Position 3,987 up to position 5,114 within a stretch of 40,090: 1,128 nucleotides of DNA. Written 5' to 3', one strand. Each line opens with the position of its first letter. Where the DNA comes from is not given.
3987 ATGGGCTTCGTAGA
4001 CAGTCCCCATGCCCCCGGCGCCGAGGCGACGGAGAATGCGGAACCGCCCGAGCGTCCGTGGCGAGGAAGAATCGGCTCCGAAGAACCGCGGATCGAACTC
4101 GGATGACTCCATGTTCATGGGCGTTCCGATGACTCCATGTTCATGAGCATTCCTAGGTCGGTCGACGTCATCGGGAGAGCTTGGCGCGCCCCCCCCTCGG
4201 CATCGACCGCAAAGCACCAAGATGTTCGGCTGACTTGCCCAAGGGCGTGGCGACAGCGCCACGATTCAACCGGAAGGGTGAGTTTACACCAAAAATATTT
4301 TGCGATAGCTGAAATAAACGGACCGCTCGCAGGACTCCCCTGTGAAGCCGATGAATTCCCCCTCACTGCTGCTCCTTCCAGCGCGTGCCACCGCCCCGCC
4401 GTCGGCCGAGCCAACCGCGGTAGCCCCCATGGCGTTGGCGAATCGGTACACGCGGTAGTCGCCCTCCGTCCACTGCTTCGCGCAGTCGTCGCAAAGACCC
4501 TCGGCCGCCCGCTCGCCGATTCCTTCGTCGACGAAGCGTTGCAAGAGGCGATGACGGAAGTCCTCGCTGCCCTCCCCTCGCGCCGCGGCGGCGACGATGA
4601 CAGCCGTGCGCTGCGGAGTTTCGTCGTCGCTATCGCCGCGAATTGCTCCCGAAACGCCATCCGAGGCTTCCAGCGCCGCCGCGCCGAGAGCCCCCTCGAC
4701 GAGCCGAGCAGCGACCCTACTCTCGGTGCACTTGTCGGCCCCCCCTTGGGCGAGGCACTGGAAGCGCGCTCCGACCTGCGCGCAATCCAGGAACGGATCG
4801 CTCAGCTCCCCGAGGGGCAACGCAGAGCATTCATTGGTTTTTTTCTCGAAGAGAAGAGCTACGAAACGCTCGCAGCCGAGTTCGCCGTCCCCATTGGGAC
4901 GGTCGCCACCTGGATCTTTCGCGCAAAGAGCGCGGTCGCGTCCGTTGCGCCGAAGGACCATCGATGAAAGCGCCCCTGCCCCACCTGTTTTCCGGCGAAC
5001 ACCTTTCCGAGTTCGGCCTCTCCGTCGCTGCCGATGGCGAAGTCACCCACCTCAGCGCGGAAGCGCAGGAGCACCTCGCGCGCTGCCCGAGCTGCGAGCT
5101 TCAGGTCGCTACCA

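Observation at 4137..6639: ECF sigma / zinc-finger anti-sigma / exported STN-bactofilin-membrane protein cassette divergent from a kinase-STAND-TPR gene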

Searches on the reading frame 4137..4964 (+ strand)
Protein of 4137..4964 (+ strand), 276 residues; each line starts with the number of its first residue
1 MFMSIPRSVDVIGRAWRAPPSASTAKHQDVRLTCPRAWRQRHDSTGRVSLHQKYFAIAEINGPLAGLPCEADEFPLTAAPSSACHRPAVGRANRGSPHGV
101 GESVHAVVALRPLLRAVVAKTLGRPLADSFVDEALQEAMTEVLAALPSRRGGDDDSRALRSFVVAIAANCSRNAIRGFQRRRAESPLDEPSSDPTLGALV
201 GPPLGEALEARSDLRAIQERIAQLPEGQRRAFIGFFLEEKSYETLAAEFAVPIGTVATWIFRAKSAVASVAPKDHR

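Call 7: search_protein_families(library=pfam, proteins=[window:4137-4964:+], max_evalue=1)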
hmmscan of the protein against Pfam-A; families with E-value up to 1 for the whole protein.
window:4137-4964:+ (276 aa): 3 families
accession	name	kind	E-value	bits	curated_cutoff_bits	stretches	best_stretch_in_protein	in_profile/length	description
PF08281.18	Sigma70_r4_2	-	9.9e-13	48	25.7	1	215-266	2-53/54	Sigma-70, region 4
PF04545.22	Sigma70_r4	-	0.0014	18.5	24.1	1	221-263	2-44/50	Sigma-70, region 4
PF04542.20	Sigma70_r2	-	0.0054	16.9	24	1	109-178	4-68/71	Sigma-70 region 2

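Call 8: search_protein_families(library=ncbifam, proteins=[window:4137-4964:+], max_evalue=1)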
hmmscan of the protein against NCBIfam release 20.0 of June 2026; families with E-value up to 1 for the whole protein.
window:4137-4964:+ (276 aa): 50 families (the best 25 are shown)
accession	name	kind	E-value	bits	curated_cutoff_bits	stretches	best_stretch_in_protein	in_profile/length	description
TIGR02937.1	sigma70-ECF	superfamily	1.5e-12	47.5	42.9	1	108-265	8-159/165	sigma-70 family RNA polymerase sigma factor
TIGR02939.1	RpoE_Sigma70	equivalog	3.9e-09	36.8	236.15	1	121-269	36-184/190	RNA polymerase sigma factor RpoE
NF009164.0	PRK12511.1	equivalog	3.2e-08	33.3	185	1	114-268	17-156/182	RNA polymerase sigma factor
NF009167.0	PRK12514.1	equivalog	1.5e-07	31.5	265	1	132-263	48-170/180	RNA polymerase sigma factor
NF009186.0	PRK12534.1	equivalog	1.6e-06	28.1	267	1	134-265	51-179/187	RNA polymerase sigma factor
NF009176.0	PRK12524.1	equivalog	2.4e-06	27.5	264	1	124-269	45-182/196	RNA polymerase sigma factor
NF009189.0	PRK12537.1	equivalog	5.5e-06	26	261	1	154-267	69-177/182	RNA polymerase sigma factor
NF009178.0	PRK12526.1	equivalog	5.9e-06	26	301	1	215-258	150-193/211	RNA polymerase sigma factor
NF009172.0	PRK12519.1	subfamily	7.1e-06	25.7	222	1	141-262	62-180/194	RNA polymerase sigma factor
TIGR02985.1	Sig70_bacteroi1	subfamily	1.5e-05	25.3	126.4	1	133-264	26-155/162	RNA polymerase sigma-70 factor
NF009185.0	PRK12533.1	equivalog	1.6e-05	24.6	248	1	133-270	58-192/231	RNA polymerase sigma factor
TIGR02989.1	Sig-70_gvs1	subfamily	1.9e-05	24.6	124.55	1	109-267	9-154/158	RNA polymerase sigma-70 factor, Rhodopirellula/Verrucomicrobium family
NF008888.0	PRK11922.1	equivalog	2.3e-05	24.2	204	1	128-267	54-192/231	RNA polymerase sigma factor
NF007223.0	PRK09641.1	equivalog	3.6e-05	23.7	209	1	207-267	120-180/187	RNA polymerase sigma factor SigW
NF007225.0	PRK09643.1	equivalog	4.9e-05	23.1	190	1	132-268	55-179/204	RNA polymerase sigma factor SigM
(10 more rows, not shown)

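Call 27: find_encoding_contigs(protein=window:4137-4964:+, flank=1000, max_places=6)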
Protein window:4137-4964:+ (276 aa): 3 contigs read that carry it; 1 place shown.
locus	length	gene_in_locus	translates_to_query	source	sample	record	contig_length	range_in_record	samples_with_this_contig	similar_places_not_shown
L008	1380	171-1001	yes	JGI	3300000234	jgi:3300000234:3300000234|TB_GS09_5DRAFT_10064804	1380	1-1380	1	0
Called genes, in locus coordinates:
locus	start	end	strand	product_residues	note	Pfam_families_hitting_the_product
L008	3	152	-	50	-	?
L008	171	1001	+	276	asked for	PF08281:Sigma70_r4_2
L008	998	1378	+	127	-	?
